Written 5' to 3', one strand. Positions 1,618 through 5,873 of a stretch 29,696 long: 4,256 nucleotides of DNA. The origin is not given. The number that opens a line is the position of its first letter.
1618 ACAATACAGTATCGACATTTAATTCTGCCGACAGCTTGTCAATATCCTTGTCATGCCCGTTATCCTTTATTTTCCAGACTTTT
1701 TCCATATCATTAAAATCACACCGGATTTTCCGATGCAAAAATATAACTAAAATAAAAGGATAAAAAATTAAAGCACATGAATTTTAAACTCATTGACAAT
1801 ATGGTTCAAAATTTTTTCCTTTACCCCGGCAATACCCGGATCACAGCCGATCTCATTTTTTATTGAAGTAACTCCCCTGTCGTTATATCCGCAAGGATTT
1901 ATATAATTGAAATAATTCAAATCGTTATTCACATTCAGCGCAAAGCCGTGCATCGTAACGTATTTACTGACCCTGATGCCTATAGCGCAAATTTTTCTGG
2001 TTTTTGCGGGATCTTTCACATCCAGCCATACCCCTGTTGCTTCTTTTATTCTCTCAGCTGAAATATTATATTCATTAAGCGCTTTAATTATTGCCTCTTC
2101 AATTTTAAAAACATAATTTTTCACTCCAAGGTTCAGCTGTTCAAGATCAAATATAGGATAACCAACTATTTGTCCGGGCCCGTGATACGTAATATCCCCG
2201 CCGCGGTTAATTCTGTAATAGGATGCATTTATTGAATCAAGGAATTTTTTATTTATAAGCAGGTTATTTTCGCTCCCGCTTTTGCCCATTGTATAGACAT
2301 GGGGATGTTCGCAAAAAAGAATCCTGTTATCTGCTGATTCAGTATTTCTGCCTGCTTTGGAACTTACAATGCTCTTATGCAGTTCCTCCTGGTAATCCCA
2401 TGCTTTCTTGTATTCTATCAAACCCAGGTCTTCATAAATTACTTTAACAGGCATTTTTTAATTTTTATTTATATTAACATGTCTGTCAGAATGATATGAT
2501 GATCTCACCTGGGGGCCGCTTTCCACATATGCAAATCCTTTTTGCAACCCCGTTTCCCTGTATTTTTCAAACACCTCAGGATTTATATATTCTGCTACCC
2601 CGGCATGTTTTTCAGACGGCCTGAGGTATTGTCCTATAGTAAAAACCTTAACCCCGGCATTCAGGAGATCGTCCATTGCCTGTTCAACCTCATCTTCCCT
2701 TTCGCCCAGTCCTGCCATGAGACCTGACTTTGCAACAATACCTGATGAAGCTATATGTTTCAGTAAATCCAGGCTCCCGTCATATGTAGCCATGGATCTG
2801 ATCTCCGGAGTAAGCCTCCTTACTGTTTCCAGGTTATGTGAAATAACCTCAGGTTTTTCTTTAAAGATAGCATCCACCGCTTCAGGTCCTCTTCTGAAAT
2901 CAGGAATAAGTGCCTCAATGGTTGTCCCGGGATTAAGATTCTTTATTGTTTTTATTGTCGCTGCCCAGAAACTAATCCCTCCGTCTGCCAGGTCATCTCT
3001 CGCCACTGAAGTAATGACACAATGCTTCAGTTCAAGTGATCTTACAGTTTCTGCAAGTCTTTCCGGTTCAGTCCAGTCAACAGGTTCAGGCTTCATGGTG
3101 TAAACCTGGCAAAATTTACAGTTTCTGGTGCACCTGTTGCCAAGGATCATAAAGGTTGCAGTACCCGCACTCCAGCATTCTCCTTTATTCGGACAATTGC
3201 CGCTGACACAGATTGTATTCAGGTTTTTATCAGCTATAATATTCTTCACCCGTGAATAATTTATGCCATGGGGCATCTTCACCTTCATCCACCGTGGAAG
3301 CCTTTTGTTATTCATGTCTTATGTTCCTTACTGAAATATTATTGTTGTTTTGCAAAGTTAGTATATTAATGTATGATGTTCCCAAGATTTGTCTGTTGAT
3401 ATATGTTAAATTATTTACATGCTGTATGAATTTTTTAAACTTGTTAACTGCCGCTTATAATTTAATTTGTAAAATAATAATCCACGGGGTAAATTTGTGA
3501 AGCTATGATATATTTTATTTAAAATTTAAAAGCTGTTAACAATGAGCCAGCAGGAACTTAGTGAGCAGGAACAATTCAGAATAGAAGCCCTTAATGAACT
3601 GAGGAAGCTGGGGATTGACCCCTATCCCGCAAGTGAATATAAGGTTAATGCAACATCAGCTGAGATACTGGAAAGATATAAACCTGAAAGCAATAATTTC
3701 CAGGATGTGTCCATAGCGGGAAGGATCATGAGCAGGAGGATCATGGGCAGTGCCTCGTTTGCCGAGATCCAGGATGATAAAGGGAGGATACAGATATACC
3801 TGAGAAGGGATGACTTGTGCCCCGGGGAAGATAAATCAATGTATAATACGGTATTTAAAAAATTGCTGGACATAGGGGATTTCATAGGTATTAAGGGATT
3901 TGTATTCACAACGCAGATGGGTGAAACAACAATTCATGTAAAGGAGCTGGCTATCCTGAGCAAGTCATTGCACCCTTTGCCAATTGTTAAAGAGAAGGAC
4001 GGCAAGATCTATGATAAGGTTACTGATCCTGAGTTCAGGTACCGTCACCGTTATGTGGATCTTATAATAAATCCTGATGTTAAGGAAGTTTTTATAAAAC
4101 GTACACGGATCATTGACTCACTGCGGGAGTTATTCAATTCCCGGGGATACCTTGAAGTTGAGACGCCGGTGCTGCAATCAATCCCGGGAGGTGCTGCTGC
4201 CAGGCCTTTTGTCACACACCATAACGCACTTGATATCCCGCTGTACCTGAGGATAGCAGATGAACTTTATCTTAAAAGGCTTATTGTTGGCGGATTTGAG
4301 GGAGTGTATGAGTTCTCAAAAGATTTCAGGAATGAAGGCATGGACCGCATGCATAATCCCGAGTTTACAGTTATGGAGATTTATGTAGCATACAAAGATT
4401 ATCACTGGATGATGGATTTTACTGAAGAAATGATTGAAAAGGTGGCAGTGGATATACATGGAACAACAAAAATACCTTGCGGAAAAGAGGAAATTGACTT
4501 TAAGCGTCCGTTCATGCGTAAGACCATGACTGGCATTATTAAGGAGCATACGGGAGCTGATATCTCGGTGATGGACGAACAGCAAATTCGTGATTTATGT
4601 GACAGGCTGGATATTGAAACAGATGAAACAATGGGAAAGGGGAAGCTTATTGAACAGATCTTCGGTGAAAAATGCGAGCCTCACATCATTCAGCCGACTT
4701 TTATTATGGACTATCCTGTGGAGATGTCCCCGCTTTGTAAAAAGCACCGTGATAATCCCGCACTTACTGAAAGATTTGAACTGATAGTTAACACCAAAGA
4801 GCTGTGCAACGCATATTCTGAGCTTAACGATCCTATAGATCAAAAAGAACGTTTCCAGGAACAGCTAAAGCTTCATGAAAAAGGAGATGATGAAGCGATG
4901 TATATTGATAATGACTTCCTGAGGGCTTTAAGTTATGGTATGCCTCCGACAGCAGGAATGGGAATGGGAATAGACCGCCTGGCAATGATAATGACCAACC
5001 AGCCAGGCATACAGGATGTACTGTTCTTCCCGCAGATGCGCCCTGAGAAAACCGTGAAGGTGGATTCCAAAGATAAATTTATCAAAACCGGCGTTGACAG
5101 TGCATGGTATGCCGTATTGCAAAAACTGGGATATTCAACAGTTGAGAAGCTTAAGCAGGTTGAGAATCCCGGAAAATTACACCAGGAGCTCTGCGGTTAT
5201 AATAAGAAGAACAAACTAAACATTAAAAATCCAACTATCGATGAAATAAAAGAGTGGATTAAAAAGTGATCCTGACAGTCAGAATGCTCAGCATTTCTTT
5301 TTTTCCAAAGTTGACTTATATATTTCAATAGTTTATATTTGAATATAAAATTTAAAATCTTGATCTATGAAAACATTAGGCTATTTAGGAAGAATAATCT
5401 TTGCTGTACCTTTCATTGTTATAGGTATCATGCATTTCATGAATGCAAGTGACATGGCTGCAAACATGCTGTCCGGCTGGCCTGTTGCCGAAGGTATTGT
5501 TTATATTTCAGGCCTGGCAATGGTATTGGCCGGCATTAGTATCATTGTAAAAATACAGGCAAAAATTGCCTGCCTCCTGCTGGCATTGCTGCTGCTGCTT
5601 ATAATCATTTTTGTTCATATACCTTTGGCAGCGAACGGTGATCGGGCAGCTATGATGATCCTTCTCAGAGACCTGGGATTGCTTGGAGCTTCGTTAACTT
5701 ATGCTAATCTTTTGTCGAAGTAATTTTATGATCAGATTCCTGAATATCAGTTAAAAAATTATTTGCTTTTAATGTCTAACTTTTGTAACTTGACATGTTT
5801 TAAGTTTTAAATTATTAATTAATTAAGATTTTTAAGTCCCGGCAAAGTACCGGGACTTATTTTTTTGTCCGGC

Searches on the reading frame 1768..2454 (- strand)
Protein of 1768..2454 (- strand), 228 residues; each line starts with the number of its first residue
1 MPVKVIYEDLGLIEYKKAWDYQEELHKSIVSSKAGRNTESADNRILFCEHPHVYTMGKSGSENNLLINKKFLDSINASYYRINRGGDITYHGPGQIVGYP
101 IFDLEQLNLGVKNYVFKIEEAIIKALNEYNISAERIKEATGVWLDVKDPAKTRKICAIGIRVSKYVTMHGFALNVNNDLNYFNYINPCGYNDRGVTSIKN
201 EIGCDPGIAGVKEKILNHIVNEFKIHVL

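Call 6: search_protein_families(library=pfam, proteins=[window:1768-2454:-])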
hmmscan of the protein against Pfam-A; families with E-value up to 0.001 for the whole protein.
window:1768-2454:- (228 aa): 1 family
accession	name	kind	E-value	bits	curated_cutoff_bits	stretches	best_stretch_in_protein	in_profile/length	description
PF21948.1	LplA-B_cat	-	6.1e-48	163.9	27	1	15-219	2-199/200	Lipoyl protein ligase A/B catalytic domain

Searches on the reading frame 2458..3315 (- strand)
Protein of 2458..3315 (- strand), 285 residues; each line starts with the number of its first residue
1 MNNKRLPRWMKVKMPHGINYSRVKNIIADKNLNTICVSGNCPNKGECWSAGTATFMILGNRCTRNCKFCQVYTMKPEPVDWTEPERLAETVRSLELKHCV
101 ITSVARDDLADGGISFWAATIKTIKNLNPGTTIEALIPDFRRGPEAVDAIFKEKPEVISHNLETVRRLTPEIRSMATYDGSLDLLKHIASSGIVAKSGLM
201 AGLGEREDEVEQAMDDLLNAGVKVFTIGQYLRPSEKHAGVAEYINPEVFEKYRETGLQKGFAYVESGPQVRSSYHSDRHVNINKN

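Call 6: search_protein_families(library=pfam, proteins=[window:2458-3315:-])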
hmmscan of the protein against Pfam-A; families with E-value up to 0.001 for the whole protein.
window:2458-3315:- (285 aa): 2 families
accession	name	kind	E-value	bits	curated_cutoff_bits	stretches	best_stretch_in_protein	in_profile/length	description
PF04055.27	Radical_SAM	-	3.6e-19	70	29.5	1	56-217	1-166/166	Radical SAM superfamily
PF16881.10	LIAS_N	-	2.5e-08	34.7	27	1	3-41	58-96/96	N-terminal domain of lipoyl synthase of Radical_SAM family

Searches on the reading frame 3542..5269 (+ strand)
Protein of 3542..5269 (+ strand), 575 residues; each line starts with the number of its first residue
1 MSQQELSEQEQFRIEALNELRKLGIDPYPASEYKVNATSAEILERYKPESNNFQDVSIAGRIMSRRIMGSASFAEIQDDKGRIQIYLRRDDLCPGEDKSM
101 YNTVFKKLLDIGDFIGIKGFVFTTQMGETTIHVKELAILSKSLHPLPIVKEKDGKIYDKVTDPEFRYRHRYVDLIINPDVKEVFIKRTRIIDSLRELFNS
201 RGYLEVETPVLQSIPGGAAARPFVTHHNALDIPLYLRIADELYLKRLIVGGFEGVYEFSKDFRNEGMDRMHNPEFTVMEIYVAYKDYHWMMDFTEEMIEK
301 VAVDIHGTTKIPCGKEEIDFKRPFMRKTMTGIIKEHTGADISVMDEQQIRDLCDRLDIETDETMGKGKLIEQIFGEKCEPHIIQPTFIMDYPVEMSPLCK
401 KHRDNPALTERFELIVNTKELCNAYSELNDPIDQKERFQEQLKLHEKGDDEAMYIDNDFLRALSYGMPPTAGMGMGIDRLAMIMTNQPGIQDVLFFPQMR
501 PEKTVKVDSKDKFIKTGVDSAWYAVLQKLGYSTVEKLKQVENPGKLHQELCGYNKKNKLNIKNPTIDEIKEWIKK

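Call 6: search_protein_families(library=pfam, proteins=[window:3542-5269:+])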
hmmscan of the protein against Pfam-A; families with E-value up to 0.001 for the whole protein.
window:3542-5269:+ (575 aa): 4 families
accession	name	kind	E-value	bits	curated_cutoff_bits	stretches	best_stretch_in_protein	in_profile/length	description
PF00152.25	tRNA-synt_2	-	7.2e-89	298.3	25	1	163-499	2-307/308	tRNA synthetases class II (D, K and N)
PF01336.31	tRNA_anti-codon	-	6.7e-13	48.8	27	1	56-139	1-75/75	OB-fold nucleic acid binding domain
PF14229.12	DUF4332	-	4e-05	24.2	23.2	1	516-575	59-118/122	Domain of unknown function (DUF4332)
PF01409.25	tRNA-synt_2d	-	0.00078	19.4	19.8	0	469-492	211-234/246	tRNA synthetases class II core domain (F)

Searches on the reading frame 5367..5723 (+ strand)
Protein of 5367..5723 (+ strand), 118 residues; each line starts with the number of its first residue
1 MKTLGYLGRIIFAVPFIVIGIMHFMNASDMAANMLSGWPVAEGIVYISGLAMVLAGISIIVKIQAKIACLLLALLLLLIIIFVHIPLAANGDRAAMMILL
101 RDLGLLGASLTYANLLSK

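Call 6: search_protein_families(library=pfam, proteins=[window:5367-5723:+])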
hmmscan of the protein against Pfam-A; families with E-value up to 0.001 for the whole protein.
window:5367-5723:+ (118 aa): 1 family
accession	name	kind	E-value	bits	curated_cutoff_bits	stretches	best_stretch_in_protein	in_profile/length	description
PF07681.17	DoxX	-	1.4e-05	26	23.6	1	7-84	4-84/85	DoxX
